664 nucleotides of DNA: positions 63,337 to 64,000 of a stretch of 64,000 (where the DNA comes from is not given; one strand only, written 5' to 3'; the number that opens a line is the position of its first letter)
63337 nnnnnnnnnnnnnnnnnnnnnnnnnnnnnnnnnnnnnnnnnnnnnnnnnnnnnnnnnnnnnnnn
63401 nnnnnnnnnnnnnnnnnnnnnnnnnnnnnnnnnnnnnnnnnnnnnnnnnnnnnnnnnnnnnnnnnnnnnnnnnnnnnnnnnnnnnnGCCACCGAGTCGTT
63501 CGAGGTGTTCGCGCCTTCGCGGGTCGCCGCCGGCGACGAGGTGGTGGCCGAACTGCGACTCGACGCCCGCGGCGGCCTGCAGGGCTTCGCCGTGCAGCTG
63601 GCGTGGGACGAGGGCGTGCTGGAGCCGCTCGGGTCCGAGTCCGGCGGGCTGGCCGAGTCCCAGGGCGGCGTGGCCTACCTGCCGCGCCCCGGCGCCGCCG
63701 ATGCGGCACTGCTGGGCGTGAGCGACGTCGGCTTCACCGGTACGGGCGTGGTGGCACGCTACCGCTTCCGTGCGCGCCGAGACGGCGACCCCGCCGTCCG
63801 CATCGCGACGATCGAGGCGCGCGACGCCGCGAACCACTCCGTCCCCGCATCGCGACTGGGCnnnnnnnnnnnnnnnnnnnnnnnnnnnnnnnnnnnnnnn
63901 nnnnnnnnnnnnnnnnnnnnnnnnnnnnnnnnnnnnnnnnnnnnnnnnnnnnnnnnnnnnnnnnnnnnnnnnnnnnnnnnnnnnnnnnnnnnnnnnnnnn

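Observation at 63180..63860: Dockerin-like segment directly followed by a cohesin-like module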

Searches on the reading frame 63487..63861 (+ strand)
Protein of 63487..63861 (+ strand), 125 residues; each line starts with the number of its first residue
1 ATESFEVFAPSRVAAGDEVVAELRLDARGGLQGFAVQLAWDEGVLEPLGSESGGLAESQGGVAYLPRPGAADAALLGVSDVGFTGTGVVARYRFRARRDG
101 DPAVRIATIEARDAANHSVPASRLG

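Call 16: search_solved_structures(query=A3, max_evalue=10, show_alignments=3)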
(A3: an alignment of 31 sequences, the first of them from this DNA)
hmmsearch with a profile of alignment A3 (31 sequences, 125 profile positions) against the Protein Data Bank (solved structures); distinct sequences matched with E-value up to 10: 41.
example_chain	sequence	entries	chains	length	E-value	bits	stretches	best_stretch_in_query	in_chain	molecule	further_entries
3l8q_A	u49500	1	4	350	2.9e-05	27.2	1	12-55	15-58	Cellulosomal scaffoldin adaptor protein B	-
5g5d_A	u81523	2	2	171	0.0014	21.7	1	11-58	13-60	CELLULOSOME ANCHORING PROTEIN COHESIN REGION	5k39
3f85_A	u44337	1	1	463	0.0023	21.1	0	18-86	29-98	homo trimeric fusion of CFA/I fimbrial subunits B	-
1zv9_A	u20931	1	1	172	0.011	18.9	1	12-55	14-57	Cellulosomal scaffoldin adaptor protein B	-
1qzn_A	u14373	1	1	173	0.011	18.8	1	12-55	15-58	cellulosomal scaffoldin adaptor protein B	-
3f2l_A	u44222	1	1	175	0.011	18.8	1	12-55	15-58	Cellulosomal scaffoldin adaptor protein B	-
3bwz_A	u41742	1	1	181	0.013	18.6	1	12-55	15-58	Cellulosomal scaffoldin adaptor protein B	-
3f84_A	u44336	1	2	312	0.027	17.6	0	17-86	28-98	CFA/I fimbrial subunit B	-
7osb_A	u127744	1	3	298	0.036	17.2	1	50-89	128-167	Poly(ethylene terephthalate) hydrolase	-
2vn5_A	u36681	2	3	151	0.11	15.6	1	6-95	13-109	SCAFFOLDING PROTEIN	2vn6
6kus_A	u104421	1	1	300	0.11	15.6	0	50-89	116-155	Poly(ethylene terephthalate) hydrolase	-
6kuo_A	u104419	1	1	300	0.11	15.5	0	50-89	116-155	Poly(ethylene terephthalate) hydrolase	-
5lxv_A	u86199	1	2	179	0.12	15.4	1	3-57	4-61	Scaffoldin C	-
1g1k_A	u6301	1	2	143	0.16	15.1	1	10-95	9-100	SCAFFOLDING PROTEIN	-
4u3s_A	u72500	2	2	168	0.2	14.8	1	12-53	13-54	Cellulosomal scaffoldin adaptor protein B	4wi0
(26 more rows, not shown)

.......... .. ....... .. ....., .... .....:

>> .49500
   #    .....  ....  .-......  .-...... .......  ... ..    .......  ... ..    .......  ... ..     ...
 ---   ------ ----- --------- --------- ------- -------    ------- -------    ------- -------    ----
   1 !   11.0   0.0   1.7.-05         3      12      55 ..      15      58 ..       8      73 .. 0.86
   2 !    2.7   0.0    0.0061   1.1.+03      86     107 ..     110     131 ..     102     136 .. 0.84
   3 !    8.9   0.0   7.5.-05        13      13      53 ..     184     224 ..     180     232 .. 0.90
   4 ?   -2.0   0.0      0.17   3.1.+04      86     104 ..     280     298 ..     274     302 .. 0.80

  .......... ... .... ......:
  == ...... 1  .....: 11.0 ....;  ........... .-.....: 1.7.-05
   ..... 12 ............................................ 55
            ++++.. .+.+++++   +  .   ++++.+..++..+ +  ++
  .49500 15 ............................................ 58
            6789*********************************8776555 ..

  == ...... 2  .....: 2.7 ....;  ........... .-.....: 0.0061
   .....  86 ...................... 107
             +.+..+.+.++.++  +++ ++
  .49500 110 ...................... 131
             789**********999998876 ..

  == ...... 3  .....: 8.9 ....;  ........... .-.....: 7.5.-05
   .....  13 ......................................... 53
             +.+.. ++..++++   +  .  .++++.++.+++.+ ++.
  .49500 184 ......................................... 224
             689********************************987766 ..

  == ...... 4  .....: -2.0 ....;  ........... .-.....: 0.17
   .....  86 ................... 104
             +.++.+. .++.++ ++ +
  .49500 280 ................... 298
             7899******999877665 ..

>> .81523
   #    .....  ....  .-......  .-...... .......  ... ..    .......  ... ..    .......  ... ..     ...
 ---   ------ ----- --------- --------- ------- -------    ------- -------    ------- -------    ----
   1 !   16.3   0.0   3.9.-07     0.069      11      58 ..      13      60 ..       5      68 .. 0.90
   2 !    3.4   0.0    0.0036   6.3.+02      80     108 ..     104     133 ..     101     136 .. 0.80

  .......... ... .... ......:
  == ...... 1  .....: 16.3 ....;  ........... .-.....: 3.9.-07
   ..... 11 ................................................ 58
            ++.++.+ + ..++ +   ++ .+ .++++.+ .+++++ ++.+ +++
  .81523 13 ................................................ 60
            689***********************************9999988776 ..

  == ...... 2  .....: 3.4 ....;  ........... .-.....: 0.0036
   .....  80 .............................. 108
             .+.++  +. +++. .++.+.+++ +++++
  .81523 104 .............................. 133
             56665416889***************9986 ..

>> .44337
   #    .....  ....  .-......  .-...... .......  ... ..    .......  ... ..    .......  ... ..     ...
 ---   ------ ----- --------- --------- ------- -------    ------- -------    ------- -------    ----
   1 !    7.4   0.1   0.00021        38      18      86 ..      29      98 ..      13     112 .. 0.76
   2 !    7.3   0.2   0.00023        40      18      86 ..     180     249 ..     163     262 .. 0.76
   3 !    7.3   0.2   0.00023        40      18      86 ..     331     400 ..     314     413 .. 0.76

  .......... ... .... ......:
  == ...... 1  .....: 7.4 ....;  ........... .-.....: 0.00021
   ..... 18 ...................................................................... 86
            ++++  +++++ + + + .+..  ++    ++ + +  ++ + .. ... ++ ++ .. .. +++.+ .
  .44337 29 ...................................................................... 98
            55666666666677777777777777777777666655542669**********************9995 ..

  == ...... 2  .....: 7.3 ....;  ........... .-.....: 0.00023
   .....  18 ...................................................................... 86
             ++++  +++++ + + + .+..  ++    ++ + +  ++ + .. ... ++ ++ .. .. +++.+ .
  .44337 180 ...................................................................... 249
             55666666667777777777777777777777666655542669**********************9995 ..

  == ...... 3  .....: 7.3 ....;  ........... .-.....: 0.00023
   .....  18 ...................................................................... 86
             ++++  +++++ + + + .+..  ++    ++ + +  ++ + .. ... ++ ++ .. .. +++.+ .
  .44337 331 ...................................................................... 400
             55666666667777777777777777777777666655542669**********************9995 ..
